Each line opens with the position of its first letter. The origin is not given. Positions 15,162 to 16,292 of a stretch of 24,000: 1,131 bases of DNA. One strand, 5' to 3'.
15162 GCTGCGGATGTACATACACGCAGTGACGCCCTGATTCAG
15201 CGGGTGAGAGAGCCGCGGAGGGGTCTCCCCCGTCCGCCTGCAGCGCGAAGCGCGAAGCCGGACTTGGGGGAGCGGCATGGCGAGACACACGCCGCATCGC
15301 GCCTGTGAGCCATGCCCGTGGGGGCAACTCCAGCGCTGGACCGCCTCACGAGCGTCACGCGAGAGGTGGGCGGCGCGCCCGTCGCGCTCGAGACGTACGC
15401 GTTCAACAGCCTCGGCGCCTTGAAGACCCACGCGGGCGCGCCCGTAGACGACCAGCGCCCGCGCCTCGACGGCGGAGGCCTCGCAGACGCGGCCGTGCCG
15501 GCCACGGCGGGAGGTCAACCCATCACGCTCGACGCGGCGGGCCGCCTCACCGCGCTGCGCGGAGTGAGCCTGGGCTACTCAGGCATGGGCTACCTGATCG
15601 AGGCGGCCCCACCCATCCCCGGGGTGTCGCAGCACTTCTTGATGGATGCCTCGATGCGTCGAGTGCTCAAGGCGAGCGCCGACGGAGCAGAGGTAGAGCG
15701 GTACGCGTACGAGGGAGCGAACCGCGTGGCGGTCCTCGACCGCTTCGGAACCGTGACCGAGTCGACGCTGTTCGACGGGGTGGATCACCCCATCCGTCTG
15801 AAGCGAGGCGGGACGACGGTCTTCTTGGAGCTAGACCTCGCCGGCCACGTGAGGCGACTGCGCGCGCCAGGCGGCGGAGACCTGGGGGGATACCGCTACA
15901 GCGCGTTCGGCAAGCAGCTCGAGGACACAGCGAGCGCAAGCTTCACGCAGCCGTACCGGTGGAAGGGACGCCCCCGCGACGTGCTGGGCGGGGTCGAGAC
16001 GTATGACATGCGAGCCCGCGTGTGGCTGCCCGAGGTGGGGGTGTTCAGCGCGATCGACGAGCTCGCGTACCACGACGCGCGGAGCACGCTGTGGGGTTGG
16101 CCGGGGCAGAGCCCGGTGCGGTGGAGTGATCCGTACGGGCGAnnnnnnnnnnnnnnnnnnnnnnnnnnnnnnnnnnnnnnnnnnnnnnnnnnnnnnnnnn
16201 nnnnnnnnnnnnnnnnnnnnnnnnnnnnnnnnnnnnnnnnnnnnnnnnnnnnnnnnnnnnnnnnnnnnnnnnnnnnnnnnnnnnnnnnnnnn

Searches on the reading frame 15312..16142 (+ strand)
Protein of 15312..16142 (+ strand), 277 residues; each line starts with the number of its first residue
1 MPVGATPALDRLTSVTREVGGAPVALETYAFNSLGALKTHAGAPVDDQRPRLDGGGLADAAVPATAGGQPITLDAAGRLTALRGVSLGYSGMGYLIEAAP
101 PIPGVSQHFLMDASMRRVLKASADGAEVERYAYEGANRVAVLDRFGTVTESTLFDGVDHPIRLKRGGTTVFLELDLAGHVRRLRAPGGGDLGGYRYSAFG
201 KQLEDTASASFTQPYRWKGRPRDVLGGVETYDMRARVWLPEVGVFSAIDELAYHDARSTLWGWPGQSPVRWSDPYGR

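Call 28: find_homologous_proteins(query=window:15312-16142:+, max_evalue=0.00001)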
Query window:15312-16142:+ (277 aa): 107 proteins with E <= 0.00001 among 8000 candidates.
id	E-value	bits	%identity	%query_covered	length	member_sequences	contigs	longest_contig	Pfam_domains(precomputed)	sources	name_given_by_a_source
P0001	1.8e-156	538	100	87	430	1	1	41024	-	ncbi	ncbi:MAG: RHS repeat-associated core domain-containing protein [Polyangiaceae bacterium]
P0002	4.7e-125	435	71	97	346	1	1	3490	-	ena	-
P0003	4.8e-124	432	70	97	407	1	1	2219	-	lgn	-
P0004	2.4e-97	344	63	91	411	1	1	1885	-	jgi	jgi:RHS repeat-associated protein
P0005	4.6e-93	330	58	98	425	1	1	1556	PF05593.20,PF25023.2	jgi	jgi:RHS repeat-associated protein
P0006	1.8e-92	328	59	97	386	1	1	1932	-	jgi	jgi:RHS repeat-associated protein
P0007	5.1e-92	327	58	99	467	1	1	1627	-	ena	-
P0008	2.4e-87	311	55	97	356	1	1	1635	-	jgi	jgi:RHS repeat-associated protein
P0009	6.5e-86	307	57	97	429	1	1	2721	-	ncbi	-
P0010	6.8e-86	306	55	97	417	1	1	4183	PF05593.20,PF25023.2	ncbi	-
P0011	2.2e-83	298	55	95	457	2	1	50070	-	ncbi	-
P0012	8.0e-82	293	58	91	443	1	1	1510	-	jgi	jgi:RHS repeat-associated protein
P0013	2.2e-81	292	52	97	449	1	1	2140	-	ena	-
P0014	5.0e-81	291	53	99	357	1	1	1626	-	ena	-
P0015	2.7e-79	285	54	97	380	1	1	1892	PF25023.2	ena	-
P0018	1.6e-78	282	53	97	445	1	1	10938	PF05593.20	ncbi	-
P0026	4.4e-66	241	53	83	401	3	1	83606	-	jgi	jgi:RHS repeat-associated protein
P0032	9.2e-60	221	47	96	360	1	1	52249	-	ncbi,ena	-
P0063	4.0e-37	146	54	51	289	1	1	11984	-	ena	-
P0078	4.8e-31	127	59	37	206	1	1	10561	-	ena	-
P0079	3.9e-30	124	56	39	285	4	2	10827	-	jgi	jgi:RHS repeat-associated protein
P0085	5.9e-27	113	47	46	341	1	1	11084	-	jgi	jgi:RHS repeat-associated protein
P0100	4.2e-17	81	89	16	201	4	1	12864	-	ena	-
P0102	1.5e-16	79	89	16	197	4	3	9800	-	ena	-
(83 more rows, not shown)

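Call 30: find_encoding_contigs(protein=P0026, flank=10000, max_places=3)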
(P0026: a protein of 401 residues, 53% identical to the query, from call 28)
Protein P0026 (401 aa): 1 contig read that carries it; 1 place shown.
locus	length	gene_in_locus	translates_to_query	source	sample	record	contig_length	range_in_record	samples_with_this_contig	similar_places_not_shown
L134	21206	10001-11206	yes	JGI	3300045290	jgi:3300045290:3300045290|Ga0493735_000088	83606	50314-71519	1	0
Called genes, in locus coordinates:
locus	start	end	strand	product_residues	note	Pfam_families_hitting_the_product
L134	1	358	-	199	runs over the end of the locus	PF13545:HTH_Crp_2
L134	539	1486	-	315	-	-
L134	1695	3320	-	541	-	PF03062:MBOAT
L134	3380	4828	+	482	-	PF00657:Lipase_GDSL, PF13472:Lipase_GDSL_2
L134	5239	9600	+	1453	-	PF25023:TEN_YD-shell (weak), PF05593:RHS_repeat (weak), PF25023:TEN_YD-shell, PF05593:RHS_repeat (weak)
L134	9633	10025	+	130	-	PF00515:TPR_1 (faint), PF07719:TPR_2 (faint), PF13181:TPR_8 (faint), PF13428:TPR_14 (faint), PF13432:TPR_16 (weak), PF14559:TPR_19 (faint)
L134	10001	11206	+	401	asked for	-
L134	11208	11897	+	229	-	PF00515:TPR_1 (faint), PF07719:TPR_2 (faint), PF13424:TPR_12 (faint), PF13181:TPR_8 (faint), PF13414:TPR_11 (faint)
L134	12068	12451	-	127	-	-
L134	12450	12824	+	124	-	-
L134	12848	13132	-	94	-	-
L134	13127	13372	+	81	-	-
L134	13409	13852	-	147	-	-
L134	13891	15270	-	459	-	PF00657:Lipase_GDSL (faint), PF13472:Lipase_GDSL_2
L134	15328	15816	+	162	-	-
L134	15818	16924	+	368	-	PF05090:HTTM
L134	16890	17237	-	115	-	PF04892:VanZ-LLP1 (weak)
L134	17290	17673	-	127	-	PF04892:VanZ-LLP1 (weak)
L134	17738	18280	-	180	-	-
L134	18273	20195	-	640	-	PF00795:CN_hydrolase, PF02540:NAD_synthase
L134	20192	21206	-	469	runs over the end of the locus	PF17767:NAPRTase_N, PF04095:NAPRTase (weak)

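Call 31: find_encoding_contigs(protein=P0007, flank=10000, max_places=3)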
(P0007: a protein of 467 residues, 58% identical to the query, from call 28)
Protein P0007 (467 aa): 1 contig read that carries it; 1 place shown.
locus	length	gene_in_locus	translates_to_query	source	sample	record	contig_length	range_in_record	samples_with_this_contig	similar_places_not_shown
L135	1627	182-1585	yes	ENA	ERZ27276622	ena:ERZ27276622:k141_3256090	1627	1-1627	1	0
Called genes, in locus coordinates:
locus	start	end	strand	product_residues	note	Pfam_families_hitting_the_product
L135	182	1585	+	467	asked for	-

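Call 32: find_encoding_contigs(protein=P0009, flank=10000, max_places=3)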
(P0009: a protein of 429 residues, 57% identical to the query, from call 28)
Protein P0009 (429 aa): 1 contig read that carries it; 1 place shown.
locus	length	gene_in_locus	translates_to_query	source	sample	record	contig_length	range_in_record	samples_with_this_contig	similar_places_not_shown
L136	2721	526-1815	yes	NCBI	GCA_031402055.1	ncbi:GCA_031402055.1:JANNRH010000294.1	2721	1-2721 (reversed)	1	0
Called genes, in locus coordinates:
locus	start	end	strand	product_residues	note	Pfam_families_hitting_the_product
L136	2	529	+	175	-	?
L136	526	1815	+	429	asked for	-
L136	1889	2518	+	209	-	-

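Call 35: find_encoding_contigs(protein=P0100, flank=10000, max_places=4)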
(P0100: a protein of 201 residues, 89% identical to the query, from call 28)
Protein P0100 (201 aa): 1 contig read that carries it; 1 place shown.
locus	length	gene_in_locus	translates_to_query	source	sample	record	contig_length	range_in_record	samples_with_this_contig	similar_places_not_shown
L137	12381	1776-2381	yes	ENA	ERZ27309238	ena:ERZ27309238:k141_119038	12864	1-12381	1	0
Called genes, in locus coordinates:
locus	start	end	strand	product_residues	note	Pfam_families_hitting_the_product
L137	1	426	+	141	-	?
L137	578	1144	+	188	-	-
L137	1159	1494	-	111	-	PF04480:DUF559, PF18741:MTES_1575 (weak)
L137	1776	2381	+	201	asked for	-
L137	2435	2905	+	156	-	-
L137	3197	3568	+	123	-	-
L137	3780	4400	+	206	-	-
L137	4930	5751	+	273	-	-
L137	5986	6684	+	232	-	-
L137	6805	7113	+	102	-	PF01176:eIF-1a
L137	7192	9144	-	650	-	PF16697:Yop-YscD_cpl, PF00498:FHA, PF01590:GAF, PF13185:GAF_2, PF00158:Sigma54_activat, PF14532:Sigma54_activ_2, PF25601:AAA_lid_14, PF02954:HTH_8, +2 more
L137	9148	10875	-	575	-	PF11838:ERAP1_C (faint)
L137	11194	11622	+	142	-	-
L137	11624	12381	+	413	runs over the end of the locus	?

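Call 36: find_encoding_contigs(protein=P0102, flank=10000, max_places=4)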
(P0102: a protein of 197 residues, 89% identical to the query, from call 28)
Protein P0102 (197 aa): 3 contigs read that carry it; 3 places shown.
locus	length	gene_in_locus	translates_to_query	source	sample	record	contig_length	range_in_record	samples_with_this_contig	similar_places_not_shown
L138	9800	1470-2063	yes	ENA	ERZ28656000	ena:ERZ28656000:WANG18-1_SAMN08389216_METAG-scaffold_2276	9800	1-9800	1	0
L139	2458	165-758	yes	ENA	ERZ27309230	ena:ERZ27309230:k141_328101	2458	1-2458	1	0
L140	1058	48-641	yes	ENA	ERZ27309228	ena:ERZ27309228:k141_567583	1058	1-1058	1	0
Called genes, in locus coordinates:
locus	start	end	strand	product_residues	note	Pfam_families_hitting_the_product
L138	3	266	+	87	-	?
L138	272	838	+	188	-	-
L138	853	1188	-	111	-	PF04480:DUF559, PF18741:MTES_1575 (weak)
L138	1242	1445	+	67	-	-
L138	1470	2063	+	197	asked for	-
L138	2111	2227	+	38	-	-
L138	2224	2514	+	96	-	-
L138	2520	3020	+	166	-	-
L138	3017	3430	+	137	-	-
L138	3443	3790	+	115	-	PF06877:RraB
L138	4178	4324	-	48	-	-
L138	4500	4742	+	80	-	-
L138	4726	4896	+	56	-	-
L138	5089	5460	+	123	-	-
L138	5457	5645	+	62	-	-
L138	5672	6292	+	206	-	-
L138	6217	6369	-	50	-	-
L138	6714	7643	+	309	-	-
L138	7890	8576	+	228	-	-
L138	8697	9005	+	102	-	PF01176:eIF-1a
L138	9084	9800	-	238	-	?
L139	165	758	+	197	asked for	-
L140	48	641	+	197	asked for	-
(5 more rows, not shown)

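Call 39: search_protein_families(library=pfam, proteins=[L136:2-529:+, L136:1889-2518:+, L137:578-1144:+, L137:5986-6684:+, L137:4930-5751:+, L134:9633-10025:+, L134:11208-11897:+], max_evalue=0.01)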
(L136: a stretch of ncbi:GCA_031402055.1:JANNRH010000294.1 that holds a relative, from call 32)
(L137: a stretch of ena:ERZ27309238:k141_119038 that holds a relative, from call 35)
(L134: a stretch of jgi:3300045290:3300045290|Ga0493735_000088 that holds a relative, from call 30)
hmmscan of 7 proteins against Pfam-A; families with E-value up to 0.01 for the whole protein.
L136:2-529:+ (175 aa): 0 families

L136:1889-2518:+ (209 aa): 0 families

L137:578-1144:+ (188 aa): 0 families

L137:5986-6684:+ (232 aa): 3 families
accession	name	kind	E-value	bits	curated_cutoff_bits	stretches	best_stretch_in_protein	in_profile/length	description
PF13424.12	TPR_12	-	3.6e-05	24.3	30.1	1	137-204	5-76/77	Tetratricopeptide repeat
PF13374.12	TPR_10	-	0.0024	18.3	27.5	0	179-205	8-34/42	Tetratricopeptide repeat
PF07719.23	TPR_2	-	0.007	16.9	27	0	176-201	4-29/34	Tetratricopeptide repeat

L137:4930-5751:+ (273 aa): 0 families

L134:9633-10025:+ (130 aa): 12 families
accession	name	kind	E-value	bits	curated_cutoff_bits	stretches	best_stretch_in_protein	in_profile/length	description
PF07719.23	TPR_2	-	2e-10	40.4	27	2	2-29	5-32/34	Tetratricopeptide repeat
PF13432.12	TPR_16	-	3.5e-08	34.2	32.7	1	8-65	7-64/65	Tetratricopeptide repeat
PF14559.12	TPR_19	-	1.2e-07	32.4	25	1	44-88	3-47/68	Tetratricopeptide repeat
PF00515.34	TPR_1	-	2.6e-07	30.6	27.8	0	10-29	13-32/34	Tetratricopeptide repeat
PF13428.12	TPR_14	-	1.7e-06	28.6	23.5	1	8-39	11-42/44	Tetratricopeptide repeat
PF13181.12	TPR_8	-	2.1e-06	27.9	25.7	0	10-29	13-32/34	Tetratricopeptide repeat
PF13176.12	TPR_7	-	0.001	19.5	27.9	0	9-32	10-33/36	Tetratricopeptide repeat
PF25063.1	ARM_TT21_C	-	0.0012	19.2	35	1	11-93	108-191/209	Tetratricopeptide repeat protein 21 C-terminal ARM domain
PF24575.1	TPR_Slam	-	0.0077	17.1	35.2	0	2-52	51-101/104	Surface lipoprotein assembly modifier, N-terminal TPR repeats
PF23914.1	TPR_CcmH_CycH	-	0.0078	16.5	42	0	23-96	41-113/158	Cytochrome c-type biogenesis protein H TPR domain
PF12968.13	DUF3856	-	0.008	16.6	27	0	58-107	47-96/143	Domain of Unknown Function (DUF3856)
PF12895.13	ANAPC3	-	0.0087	16.8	27.2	0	12-87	3-77/82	Anaphase-promoting complex, cyclosome, subunit 3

L134:11208-11897:+ (229 aa): 8 families
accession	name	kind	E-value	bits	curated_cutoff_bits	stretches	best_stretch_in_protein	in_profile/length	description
PF13424.12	TPR_12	-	1.3e-14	54.6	30.1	2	65-124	17-76/77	Tetratricopeptide repeat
PF00515.34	TPR_1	-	8.1e-08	32.2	27.8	1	180-205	6-31/34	Tetratricopeptide repeat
PF13414.12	TPR_11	-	2e-06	27.8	26.8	1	182-204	1-23/42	TPR repeat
PF07719.23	TPR_2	-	2.2e-06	27.8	27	0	180-205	6-31/34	Tetratricopeptide repeat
PF13181.12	TPR_8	-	2.5e-06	27.6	25.7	0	180-205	6-31/34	Tetratricopeptide repeat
PF13174.12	TPR_6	-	0.001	20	26.3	0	181-203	6-28/33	Tetratricopeptide repeat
PF13374.12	TPR_10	-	0.0064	16.9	27.5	0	92-125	1-34/42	Tetratricopeptide repeat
PF13432.12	TPR_16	-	0.0074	17.2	32.7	0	180-204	36-60/65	Tetratricopeptide repeat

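Call 45: find_encoding_contigs(protein=P0078, flank=10000, max_places=2)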
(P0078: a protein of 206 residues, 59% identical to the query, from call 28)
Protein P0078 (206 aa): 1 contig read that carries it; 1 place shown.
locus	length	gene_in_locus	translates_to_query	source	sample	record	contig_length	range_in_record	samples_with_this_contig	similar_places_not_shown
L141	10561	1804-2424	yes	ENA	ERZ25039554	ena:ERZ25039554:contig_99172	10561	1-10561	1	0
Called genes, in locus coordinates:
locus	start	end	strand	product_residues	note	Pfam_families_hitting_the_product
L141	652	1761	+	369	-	PF12965:DUF3854 (weak)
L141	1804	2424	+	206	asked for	-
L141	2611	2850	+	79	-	-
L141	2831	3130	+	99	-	-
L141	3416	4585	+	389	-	PF15657:Tox-HNH-EHHH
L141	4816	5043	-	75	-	-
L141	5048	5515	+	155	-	-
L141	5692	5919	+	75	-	-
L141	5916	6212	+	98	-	-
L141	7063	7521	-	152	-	-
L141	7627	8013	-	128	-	-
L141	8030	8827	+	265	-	PF00571:CBS, PF01769:MgtE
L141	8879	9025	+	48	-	-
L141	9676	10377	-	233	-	-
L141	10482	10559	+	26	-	?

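Call 46: find_encoding_contigs(protein=P0079, flank=10000, max_places=2)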
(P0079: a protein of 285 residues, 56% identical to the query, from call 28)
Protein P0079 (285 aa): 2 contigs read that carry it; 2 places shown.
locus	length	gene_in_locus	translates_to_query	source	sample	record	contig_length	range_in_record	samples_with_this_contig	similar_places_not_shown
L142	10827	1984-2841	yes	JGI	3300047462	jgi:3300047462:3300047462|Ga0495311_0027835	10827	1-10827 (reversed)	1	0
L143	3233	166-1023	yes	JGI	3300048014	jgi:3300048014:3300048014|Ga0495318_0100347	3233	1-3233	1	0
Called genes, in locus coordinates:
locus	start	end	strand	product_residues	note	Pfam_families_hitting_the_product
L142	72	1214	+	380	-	-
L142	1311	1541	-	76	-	-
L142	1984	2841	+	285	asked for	-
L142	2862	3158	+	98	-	-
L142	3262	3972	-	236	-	-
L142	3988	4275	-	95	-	-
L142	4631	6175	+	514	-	PF02789:Peptidase_M17_N, PF00883:Peptidase_M17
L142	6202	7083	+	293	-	PF01171:ATP_bind_3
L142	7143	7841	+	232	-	-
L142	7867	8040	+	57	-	-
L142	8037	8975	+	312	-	PF13145:Rotamase_2, PF00639:Rotamase (weak)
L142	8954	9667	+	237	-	-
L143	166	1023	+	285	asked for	-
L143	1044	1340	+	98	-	-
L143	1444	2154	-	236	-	-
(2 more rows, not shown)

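Call 47: find_encoding_contigs(protein=P0063, flank=10000, max_places=2)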
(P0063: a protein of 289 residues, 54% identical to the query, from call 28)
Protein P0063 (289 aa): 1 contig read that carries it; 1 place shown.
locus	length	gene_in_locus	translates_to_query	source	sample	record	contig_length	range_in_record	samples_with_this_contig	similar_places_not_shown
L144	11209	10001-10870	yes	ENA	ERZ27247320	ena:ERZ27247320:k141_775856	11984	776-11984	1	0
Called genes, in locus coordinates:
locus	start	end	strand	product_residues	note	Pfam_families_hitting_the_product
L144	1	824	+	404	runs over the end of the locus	PF01609:DDE_Tnp_1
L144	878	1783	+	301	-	-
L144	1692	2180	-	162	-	-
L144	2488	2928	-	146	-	PF13560:HTH_31 (weak), PF01381:HTH_3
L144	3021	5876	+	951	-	PF01807:Zn_ribbon_DnaG, PF08275:DNAG_N, PF13155:Toprim_2, PF13362:Toprim_3, PF13662:Toprim_4 (weak), PF27228:MTBMA_p00010_2nd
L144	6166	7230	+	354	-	PF02899:Phage_int_SAM_1 (weak), PF13495:Phage_int_SAM_4, PF00589:Phage_integrase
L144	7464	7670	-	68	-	-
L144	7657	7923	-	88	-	-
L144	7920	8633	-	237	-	PF00239:Resolvase, PF07508:Recombinase (weak)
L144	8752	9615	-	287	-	-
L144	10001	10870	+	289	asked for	-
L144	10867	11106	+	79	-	-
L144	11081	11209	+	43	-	?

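Call 51: find_encoding_contigs(protein=P0018, flank=10000, max_places=2)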
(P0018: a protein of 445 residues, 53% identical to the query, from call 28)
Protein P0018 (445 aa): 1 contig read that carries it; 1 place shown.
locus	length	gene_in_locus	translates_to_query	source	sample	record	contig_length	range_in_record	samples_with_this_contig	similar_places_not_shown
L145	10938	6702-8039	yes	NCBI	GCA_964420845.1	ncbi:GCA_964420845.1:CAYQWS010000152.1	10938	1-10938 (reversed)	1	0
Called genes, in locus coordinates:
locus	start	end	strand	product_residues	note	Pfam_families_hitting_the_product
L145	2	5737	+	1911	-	?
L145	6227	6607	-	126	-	PF04480:DUF559, PF18741:MTES_1575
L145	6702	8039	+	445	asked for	PF05593:RHS_repeat (weak)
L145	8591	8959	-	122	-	PF04480:DUF559, PF18741:MTES_1575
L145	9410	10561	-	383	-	PF01548:DEDD_Tnp_IS110, PF02371:Transposase_20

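Call 52: find_encoding_contigs(protein=P0085, flank=10000, max_places=2)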
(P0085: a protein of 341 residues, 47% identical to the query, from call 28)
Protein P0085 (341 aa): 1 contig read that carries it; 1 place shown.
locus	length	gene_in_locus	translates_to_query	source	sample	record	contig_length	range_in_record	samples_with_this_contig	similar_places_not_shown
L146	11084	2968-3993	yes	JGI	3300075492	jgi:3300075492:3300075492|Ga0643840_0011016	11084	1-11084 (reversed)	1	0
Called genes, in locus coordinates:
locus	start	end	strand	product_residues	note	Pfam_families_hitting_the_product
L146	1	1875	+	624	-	?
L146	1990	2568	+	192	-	-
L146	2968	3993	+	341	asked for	-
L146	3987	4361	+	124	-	-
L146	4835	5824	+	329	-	-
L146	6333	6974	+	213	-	-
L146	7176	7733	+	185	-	-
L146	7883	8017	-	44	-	-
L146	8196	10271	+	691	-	PF00400:WD40, PF23381:Beta-prop_IFT122_1st, PF24814:WD40_Prp19, PF24817:WD40_WDHD1_1st, PF25172:Beta-prop_WDR3_2nd, PF25173:Beta-prop_WDR3_1st, PF25174:Beta-prop_THOC3, PF25175:Beta-prop_WDR5, +35 more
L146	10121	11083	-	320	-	?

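Call 53: find_encoding_contigs(protein=P0032, flank=10000, max_places=2)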
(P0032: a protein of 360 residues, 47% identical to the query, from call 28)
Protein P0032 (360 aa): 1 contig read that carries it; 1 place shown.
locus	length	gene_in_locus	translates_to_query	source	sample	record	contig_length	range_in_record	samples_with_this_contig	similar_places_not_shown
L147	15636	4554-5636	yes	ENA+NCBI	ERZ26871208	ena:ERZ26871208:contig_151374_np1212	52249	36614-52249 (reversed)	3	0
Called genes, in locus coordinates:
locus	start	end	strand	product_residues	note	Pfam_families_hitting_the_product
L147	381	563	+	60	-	-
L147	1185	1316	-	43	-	-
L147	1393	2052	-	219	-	-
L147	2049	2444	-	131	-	-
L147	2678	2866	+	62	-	-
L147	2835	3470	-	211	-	-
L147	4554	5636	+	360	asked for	-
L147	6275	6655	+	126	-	PF13191:AAA_16 (weak)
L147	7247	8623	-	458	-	-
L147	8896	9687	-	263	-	PF00218:IGPS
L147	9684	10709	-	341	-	PF02885:Glycos_trans_3N, PF00591:Glycos_transf_3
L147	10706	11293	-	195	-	PF00117:GATase, PF07722:Peptidase_C26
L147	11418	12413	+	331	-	-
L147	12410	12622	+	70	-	-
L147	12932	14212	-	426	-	PF01595:CNNM, PF00571:CBS, PF03471:CorC_HlyC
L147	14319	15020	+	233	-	-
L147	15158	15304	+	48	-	-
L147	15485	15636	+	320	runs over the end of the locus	PF00291:PALP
